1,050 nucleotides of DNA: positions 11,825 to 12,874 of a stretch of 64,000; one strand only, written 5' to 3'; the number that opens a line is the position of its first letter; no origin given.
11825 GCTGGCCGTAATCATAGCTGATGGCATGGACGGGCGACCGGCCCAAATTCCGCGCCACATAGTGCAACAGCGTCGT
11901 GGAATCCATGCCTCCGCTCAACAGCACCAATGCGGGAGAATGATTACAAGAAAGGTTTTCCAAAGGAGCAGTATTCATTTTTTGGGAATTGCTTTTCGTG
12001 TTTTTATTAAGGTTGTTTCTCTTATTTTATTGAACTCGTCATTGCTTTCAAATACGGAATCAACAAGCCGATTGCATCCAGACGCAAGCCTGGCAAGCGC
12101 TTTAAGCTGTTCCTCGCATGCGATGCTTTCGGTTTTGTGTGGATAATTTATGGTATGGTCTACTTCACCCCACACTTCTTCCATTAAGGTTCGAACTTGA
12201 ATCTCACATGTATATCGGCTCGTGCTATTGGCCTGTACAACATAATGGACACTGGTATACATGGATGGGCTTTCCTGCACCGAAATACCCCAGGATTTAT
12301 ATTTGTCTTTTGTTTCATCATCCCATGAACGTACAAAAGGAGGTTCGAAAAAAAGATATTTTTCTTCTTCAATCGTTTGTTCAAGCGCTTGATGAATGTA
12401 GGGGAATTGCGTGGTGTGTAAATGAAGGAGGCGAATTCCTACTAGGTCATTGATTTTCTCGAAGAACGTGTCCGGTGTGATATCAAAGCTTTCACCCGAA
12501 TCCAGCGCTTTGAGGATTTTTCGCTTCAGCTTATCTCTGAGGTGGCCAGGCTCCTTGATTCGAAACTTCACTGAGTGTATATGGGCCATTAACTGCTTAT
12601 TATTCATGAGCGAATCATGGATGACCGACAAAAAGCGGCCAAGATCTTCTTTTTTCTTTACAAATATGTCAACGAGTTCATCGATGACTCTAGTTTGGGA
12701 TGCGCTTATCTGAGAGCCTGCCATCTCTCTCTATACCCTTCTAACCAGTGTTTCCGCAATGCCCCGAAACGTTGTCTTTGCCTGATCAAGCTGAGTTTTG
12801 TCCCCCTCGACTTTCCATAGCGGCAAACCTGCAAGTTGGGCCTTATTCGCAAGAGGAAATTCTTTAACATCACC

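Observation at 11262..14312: AT-rich cassette (wHTH-like protein / ParA-like ATPase / single-domain RelA-SpoT synthetase) translationally coupled to queC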

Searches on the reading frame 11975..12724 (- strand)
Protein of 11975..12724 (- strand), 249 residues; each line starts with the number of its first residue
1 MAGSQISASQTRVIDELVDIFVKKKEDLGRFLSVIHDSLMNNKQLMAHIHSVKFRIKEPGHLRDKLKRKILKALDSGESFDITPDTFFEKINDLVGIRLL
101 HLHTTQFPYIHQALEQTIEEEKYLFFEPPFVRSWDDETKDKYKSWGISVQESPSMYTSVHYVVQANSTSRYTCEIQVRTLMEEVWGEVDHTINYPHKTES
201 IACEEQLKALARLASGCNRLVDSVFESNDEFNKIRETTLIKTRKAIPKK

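Call 3: search_protein_families(library=pfam, proteins=[window:11975-12724:-], max_evalue=0.1)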
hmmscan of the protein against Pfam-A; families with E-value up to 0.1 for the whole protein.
window:11975-12724:- (249 aa): 2 families
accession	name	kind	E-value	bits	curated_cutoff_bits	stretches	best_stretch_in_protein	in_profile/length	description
PF04607.23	RelA_SpoT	-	1.2e-15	58.2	27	1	55-198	2-112/113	Region found in RelA / SpoT proteins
PF05209.18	MinC_N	-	0.0038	17.7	27.3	1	97-131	10-44/71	Septum formation inhibitor MinC, N-terminal domain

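Call 4: search_protein_families(library=padloc, proteins=[window:11975-12724:-], max_evalue=0.1)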
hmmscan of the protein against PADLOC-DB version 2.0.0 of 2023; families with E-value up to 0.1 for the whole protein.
window:11975-12724:- (249 aa): 1 family
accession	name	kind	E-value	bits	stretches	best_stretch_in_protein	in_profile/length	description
PDLC04999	PDC-S33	-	0.0053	14.2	1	86-185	88-174/349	-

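Call 5: search_protein_families(library=ncbifam, proteins=[window:11975-12724:-], max_evalue=0.1)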
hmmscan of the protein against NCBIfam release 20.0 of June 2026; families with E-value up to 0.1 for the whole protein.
window:11975-12724:- (249 aa): 1 family
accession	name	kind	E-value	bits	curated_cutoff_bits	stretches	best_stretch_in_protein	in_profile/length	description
NF053588.1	GTPPhKinYjbM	equivalog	3.8e-07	30.1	320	1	154-220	116-181/201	GTP diphosphokinase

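Call 6: find_homologous_proteins(query=window:11975-12724:-)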
Query window:11975-12724:- (249 aa): 3492 proteins with E <= 0.001 among 4252 candidates; the best 120 are listed.
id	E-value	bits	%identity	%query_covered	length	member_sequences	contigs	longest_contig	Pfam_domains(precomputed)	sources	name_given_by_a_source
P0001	9.4e-163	557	100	100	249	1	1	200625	PF04607.24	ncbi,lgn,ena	-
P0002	2.1e-98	347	66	92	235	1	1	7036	PF04607.24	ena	-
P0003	1.5e-96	341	63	94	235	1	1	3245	PF04607.24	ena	-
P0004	1.6e-92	327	62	93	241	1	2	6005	PF04607.24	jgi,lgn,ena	-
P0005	8.2e-88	312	61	93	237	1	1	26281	PF04607.24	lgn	-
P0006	1.7e-87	311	58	96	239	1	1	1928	PF04607.24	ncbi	-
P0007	3.8e-83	297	57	93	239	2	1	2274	PF04607.24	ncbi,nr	ncbi:MAG: RelA/SpoT domain-containing protein [Candidatus Hydrogenedentes bacterium]|nr:RelA/SpoT do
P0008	2.3e-78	281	54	97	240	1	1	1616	PF04607.24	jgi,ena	jgi:ppGpp synthetase/RelA/SpoT-type nucleotidyltranferase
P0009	5.0e-76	273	60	84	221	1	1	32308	PF04607.24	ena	-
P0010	2.7e-75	271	52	93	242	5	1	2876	PF04607.24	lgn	-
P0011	3.1e-75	271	52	94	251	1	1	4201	PF04607.24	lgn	-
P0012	4.4e-75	270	54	92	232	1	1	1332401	PF04607.24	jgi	jgi:putative GTP pyrophosphokinase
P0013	2.0e-74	268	50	96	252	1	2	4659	PF04607.24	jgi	jgi:putative GTP pyrophosphokinase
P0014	2.2e-74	268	50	92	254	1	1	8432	PF04607.24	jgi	jgi:putative GTP pyrophosphokinase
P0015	5.1e-74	267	51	94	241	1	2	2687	PF04607.24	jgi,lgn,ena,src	-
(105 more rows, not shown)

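Call 7: find_encoding_contigs(protein=window:11975-12724:-, flank=10000)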
Protein window:11975-12724:- (249 aa): 1 contig read that carries it; 1 place shown.
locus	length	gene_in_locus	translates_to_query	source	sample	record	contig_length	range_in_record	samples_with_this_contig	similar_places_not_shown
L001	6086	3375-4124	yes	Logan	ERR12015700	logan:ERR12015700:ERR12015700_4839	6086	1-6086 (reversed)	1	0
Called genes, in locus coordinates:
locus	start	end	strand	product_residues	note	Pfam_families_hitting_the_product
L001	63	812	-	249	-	PF01261:AP_endonuc_2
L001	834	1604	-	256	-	PF01261:AP_endonuc_2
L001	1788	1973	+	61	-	-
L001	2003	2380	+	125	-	-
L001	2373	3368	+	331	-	PF10609:ParA, PF13614:AAA_31, PF00142:Fer4_NifH, PF01656:CbiA, PF02374:ArsA_ATPase, PF06564:CBP_BcsQ (weak), PF09140:MipZ (faint)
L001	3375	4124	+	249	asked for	PF04607:RelA_SpoT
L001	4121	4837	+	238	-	PF00733:Asn_synthase (weak), PF06508:QueC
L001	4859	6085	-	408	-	?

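Call 9: find_related_loci(query=A1, collection=genome_contigs, flank=10000)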
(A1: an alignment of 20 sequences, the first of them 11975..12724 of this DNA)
Query A1 (249 aa) in genome_contigs; peptide patterns used: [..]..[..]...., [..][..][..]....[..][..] (x = any residue, [..] = any of these).
320 stretches matched a pattern; 126 encode a relative of the query (tblastn E <= 1e-3); the best 80 are kept; 80 distinct loci.
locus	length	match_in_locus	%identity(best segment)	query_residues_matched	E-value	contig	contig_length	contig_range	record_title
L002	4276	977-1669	57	1-231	3e-88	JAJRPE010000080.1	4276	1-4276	MAG: Candidatus Hydrogenedentota bacterium isolate Dive100_bin1.12 k141_186489, whole genome shotgun sequence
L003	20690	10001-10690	52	1-230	1e-80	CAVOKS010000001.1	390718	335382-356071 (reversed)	MAG: uncultured Acidobacteriota bacterium isolate MFD00082.bin.2.16 genome assembly, contig: contig_10255, whole genome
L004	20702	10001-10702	50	1-234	2e-77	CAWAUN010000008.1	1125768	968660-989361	MAG: uncultured Acidobacteriaceae bacterium isolate MFD09567.bin.1.136 genome assembly, contig: contig_44115, whole geno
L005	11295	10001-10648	54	13-228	4e-77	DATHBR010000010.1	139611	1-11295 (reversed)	MAG TPA_asm: Myxococcaceae bacterium isolate SMAG_U10721 k141_274077, whole genome shotgun sequence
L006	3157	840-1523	50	6-233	7e-76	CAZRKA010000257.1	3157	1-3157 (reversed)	MAG TPA_asm: uncultured Chitinophaga sp. isolate SRP329715_co2_7 genome assembly, contig: NODE_55699_length_3157_cov_5.7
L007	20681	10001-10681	51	1-227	6e-75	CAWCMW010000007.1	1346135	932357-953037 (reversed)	MAG: uncultured Acidobacteriaceae bacterium isolate MFD05502.bin.2.38 genome assembly, contig: contig_6252, whole genome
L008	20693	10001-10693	50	1-231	2e-74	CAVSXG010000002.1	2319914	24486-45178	MAG: uncultured Chloroflexia bacterium isolate MFD09212.bin.2.111 genome assembly, contig: contig_20265, whole genome sh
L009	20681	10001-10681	51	1-227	3e-74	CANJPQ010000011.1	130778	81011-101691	MAG: Candidatus Marinimicrobia bacterium isolate RH-23may17-447 genome assembly, contig: RH-23may17-C825, whole genome s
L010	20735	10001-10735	46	4-249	6e-74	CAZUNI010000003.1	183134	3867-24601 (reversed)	MAG TPA_asm: uncultured Acidobacteriaceae bacterium isolate binchicken_co54_287 genome assembly, contig: NODE_52_length_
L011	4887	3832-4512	48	3-229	8e-74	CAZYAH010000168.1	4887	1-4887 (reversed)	MAG TPA_asm: uncultured Alicyclobacillaceae bacterium isolate SRP136066_co1_262 genome assembly, contig: NODE_31140_leng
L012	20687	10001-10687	48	5-233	2e-73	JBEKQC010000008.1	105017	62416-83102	MAG: Terriglobales bacterium isolate SPRUCE 479 SPRUCE_479_8, whole genome shotgun sequence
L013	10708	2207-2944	48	4-249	3e-73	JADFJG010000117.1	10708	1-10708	MAG: Proteobacteria bacterium isolate B40T1L10 B40T1L10_NODE10231, whole genome shotgun sequence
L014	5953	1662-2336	48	7-231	4e-73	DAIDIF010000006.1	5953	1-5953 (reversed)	MAG TPA_asm: Acidobacteria bacterium isolate clean14 k141_101208, whole genome shotgun sequence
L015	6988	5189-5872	48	7-234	7e-73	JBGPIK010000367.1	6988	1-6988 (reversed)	MAG: Candidatus Binatia bacterium isolate OBJ_0618_7090110_336 k141_2208980_length_6988_cov_11.9293, whole genome shotgu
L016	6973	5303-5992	51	1-230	5e-73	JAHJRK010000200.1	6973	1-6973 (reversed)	MAG: Proteobacteria bacterium isolate OS_PC_MetaG.mb.148 OS_PC_MetaG.mb.148_k141_197344, whole genome shotgun sequence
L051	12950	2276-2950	47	6-230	4e-67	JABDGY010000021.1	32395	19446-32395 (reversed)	MAG: Bacteroidetes bacterium isolate BWOrgControl_Nextera44_MAG5 3300021027.a:Ga0206836_10061, whole genome shotgun sequ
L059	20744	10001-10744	45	5-249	3e-66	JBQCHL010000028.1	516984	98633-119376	MAG: Chitinophagaceae bacterium isolate bin718 k141_288283, whole genome shotgun sequence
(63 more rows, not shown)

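Call 12: search_solved_structures(query=A1, max_evalue=1, show_alignments=3)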
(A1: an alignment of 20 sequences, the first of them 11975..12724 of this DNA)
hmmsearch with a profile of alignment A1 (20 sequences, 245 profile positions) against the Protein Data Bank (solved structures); distinct sequences matched with E-value up to 1: 17.
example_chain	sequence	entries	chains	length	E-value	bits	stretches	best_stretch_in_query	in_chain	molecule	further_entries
6fgk_A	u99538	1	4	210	2.9e-07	33.3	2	152-196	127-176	GTP pyrophosphokinase YwaC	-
2be3_A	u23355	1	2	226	5.1e-07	32.5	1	150-197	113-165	GTP pyrophosphokinase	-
3l9d_A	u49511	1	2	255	1e-06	31.5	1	153-197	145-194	Putative GTP pyrophosphokinase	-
5f2v_V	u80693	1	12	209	1.5e-06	31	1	150-241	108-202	GTP pyrophosphokinase YjbM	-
5dec_A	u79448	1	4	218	1.6e-06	30.9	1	150-241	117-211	GTP pyrophosphokinase YjbM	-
5ded_D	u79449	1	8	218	1.7e-06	30.8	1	150-241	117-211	GTP pyrophosphokinase YjbM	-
6fgj_A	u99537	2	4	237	1.7e-06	30.8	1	20-210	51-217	GTP pyrophosphokinase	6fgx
6ewz_A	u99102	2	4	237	3e-06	30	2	153-212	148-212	GTP pyrophosphokinase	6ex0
5e86_A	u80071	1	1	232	0.017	17.7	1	3-77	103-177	78 kDa glucose-regulated protein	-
5e85_A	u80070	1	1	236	0.017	17.7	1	3-77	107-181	78 kDa glucose-regulated protein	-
2jee_A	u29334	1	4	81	0.24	13.9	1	19-88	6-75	CELL DIVISION PROTEIN ZAPB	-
28ln_Bv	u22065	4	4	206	0.45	13.1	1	34-126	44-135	Transcription factor BTF3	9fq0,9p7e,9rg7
6t59_NB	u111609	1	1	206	0.45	13.1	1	34-126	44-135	Transcription factor BTF3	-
8p2k_Nb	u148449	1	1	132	0.63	12.6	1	36-127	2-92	Transcription factor BTF3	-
1qw2_A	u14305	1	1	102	0.72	12.4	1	46-94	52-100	conserved hypothetical protein TA1206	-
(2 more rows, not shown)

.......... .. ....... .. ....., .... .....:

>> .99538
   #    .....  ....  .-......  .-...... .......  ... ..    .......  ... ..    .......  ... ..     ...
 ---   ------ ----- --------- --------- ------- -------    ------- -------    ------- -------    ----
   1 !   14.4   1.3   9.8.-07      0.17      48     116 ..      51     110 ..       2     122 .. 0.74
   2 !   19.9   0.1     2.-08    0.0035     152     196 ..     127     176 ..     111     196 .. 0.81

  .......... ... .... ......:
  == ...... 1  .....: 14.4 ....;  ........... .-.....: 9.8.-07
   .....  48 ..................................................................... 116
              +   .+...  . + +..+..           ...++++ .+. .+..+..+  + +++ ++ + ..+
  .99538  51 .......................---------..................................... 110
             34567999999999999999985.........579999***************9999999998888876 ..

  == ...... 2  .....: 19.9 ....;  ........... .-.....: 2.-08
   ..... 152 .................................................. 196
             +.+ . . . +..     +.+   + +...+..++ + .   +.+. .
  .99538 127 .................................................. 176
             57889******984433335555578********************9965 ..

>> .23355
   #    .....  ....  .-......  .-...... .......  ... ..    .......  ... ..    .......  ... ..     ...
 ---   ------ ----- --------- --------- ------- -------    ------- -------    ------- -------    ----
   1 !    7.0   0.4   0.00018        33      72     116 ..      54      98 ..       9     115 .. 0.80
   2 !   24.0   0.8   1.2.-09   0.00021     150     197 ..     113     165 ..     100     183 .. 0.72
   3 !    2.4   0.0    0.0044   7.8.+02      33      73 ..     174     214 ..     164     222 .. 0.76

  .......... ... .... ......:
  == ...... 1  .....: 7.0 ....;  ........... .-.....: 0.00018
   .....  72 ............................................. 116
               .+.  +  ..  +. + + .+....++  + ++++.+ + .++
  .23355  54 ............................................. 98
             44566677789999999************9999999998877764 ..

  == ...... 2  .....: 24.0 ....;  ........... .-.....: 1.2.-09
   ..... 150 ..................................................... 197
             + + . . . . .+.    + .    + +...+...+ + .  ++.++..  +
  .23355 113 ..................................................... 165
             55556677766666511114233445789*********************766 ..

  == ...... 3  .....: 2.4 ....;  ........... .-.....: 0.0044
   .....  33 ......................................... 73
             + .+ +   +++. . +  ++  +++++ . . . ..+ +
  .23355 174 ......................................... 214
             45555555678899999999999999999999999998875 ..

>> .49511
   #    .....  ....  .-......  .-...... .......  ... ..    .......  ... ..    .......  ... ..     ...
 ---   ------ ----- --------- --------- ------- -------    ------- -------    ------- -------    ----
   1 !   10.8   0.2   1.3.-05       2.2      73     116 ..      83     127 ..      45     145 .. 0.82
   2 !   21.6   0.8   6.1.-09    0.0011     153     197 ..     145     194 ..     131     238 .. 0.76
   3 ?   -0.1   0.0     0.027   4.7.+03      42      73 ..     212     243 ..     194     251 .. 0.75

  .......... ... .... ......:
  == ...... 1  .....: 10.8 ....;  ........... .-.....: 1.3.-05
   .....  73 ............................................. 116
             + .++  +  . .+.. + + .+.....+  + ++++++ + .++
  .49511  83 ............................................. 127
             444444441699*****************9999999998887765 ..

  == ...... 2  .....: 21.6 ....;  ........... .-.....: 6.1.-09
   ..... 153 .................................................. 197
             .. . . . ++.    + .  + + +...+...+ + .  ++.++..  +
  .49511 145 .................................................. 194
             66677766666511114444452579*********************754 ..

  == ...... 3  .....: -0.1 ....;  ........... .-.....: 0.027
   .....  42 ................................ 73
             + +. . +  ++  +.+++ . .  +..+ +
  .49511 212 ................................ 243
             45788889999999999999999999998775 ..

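Call 40: search_dna_similar(query=window:11975-12724:-, collection=plasmids, mode=protein, max_rows=25)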
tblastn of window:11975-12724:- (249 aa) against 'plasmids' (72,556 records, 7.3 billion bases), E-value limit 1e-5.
Records with a match: 102; places in all: 103; records where one place covers at least 80% of the query: 5.
Best place of each record, by identity: <60% 102.
By first word of the organism name: Bacillus 95; Ralstonia 2; Caballeronia 1; Geobacillus 1; Paracoccus 1; Ilyobacter 1; Fusobacterium 1.
By predicted mobility (MOB-suite, as given by PLSDB): conjugative 91; non-mobilizable 11.
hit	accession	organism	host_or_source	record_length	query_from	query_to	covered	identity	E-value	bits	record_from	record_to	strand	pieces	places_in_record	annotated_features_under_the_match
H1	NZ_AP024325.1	Caballeronia sp. NK8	-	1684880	12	230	88%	41.7%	1e-51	186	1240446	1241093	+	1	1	none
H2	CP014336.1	Geobacillus thermoleovorans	Single cell,soil near hot water effluent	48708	13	236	90%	31.0%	1e-27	117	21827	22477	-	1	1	hypothetical protein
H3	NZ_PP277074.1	Bacillus cereus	-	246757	14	224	85%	30.7%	1e-23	106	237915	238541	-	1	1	RelA/SpoT domain-containing protein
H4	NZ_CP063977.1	Bacillus cereus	Soil in tiger area of zoo,cell culture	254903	14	224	85%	30.7%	1e-23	106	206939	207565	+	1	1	RelA/SpoT domain-containing protein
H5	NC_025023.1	Paracoccus marcusii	-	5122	17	220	82%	31.7%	3e-22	102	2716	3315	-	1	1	GTP pyrophosphokinase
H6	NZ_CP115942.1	Ralstonia syzygii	Musa sp.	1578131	44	220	71%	33.0%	6e-20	96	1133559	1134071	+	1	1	none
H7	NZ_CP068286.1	Ralstonia syzygii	Musa balbisiana cultivar Kepok,banana ...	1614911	44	220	71%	33.0%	6e-20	96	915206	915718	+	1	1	record has no annotation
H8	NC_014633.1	Ilyobacter polytropus DSM 2926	marine mud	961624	46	220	70%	30.8%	2e-16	85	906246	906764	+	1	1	GTP pyrophosphokinase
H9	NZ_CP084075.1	Fusobacterium vincentii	-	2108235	49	220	69%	31.3%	8e-13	75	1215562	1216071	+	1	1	none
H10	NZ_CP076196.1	Bacillus anthracis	Bos taurus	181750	50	226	71%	30.1%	7e-18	90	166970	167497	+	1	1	RelA/SpoT domain-containing protein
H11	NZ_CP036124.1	Bacillus mycoides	cell culture,soil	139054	50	226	71%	29.8%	2e-18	92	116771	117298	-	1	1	RelA/SpoT domain-containing protein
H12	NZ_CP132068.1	Bacillus mycoides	whole organism,soil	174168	50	226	71%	29.8%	2e-18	91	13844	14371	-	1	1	RelA/SpoT domain-containing protein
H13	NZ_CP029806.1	Bacillus anthracis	Cultured isolate,Animal hide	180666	50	226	71%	29.8%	2e-18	91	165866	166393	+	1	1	RelA/SpoT domain-containing protein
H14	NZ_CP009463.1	Bacillus anthracis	Wool from Pakistan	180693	50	226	71%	29.8%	2e-18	91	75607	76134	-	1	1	RelA/SpoT domain-containing protein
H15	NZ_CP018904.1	Bacillus anthracis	Cow,bacterial culture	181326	50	226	71%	29.8%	2e-18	91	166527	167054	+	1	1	RelA/SpoT domain-containing protein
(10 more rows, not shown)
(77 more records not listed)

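Call 41: search_dna_similar(query=window:11975-12724:-, collection=phages, mode=protein, max_rows=15)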
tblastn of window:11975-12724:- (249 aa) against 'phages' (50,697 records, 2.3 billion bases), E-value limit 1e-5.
Records with a match: 2; places in all: 2; records where one place covers at least 80% of the query: 0.
Best place of each record, by identity: <60% 2.
By first word of the organism name: Ralstonia 1; Vibrio 1.
By host as written in the record: Ralstonia solanacearum T334 1; Vibrio cyclitrophicus 10N.286.54.E11 1.
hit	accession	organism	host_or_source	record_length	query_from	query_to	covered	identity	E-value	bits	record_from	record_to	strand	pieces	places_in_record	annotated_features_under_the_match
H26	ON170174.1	Ralstonia phage YO102_1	Ralstonia solanacearum T334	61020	44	220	71%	33.0%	2e-20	96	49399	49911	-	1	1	record has no annotation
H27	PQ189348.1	Vibrio phage 10N.286.54.E11_PE002B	Vibrio cyclitrophicus 10N.286.54.E11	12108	49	220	69%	31.7%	3e-17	86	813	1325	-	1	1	hypothetical protein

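Call 42: get_annotated_region(hit=H1, flank=6000)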
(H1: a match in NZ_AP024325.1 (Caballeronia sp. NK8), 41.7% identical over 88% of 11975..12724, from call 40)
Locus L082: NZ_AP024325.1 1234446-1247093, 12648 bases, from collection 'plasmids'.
description: Caballeronia sp. NK8 plasmid pNK81, complete sequence
organism: Caballeronia sp. NK8 (NCBI taxid 140098)
taxonomy: Bacteria; Pseudomonadota; Betaproteobacteria; Burkholderiales; Burkholderiaceae; Caballeronia; Caballeronia sp. NK8
host: -; source: -; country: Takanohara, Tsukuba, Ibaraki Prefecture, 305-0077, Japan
typing (MOB-suite, as given by PLSDB): non-mobilizable
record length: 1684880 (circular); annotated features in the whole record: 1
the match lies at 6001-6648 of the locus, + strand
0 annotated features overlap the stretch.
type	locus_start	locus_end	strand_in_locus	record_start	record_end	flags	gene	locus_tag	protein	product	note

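Call 43: get_annotated_region(hit=H5, flank=3000)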
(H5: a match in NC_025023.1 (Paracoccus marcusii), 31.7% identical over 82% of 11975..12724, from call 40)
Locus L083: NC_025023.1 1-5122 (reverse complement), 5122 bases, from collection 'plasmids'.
description: Paracoccus marcusii plasmid pMARC1, complete sequence
organism: Paracoccus marcusii (NCBI taxid 59779)
taxonomy: Bacteria; Pseudomonadota; Alphaproteobacteria; Rhodobacterales; Paracoccaceae; Paracoccus; Paracoccus marcusii
host: -; source: -; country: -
typing (MOB-suite, as given by PLSDB): non-mobilizable; replicon rep_cluster_1723
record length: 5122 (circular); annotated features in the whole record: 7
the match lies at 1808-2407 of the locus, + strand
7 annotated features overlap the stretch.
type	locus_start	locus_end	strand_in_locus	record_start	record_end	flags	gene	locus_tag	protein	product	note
CDS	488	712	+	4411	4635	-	-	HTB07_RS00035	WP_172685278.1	hypothetical protein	-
CDS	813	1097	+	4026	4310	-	-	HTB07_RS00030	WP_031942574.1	BrnT family toxin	-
CDS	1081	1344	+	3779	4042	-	-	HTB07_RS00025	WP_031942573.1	BrnA antitoxin family protein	-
CDS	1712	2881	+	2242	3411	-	-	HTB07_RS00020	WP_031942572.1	GTP pyrophosphokinase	-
CDS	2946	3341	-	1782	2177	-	-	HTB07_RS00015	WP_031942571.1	hypothetical protein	-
CDS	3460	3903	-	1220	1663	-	-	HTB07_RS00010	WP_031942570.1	entry exclusion protein 1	-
CDS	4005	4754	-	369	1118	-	-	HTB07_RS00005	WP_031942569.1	replication initiation protein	GO:0006270 - DNA replication initiation [Evidence IEA]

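Call 44: get_annotated_region(hit=H2, flank=5000)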
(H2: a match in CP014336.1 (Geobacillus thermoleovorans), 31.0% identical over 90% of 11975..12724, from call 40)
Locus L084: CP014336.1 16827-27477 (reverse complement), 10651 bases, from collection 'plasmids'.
description: Geobacillus thermoleovorans strain KCTC 3570 plasmid pLDW-1, complete sequence
organism: Geobacillus thermoleovorans (NCBI taxid 33941)
taxonomy: Bacteria; Bacillota; Bacilli; Bacillales; Bacillaceae; Geobacillus; Geobacillus thermoleovorans
host: -; source: Single cell,soil near hot water effluent; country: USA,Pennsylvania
typing (MOB-suite, as given by PLSDB): non-mobilizable; replicon rep_cluster_349
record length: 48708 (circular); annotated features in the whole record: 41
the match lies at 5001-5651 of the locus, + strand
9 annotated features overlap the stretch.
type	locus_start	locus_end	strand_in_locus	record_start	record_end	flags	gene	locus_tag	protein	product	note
CDS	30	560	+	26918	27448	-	-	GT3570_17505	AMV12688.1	transposase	-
CDS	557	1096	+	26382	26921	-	-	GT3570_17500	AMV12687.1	DDE endonuclease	-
CDS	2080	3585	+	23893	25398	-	-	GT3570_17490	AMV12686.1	integrase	-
CDS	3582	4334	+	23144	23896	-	-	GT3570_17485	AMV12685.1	ATP-binding protein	-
CDS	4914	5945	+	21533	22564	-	-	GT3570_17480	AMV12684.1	hypothetical protein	-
CDS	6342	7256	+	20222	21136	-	-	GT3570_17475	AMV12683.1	integrase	-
CDS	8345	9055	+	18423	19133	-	-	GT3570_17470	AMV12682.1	hypothetical protein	-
CDS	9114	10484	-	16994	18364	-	-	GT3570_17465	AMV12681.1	hypothetical protein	-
CDS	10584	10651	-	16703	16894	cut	-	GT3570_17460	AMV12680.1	hypothetical protein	-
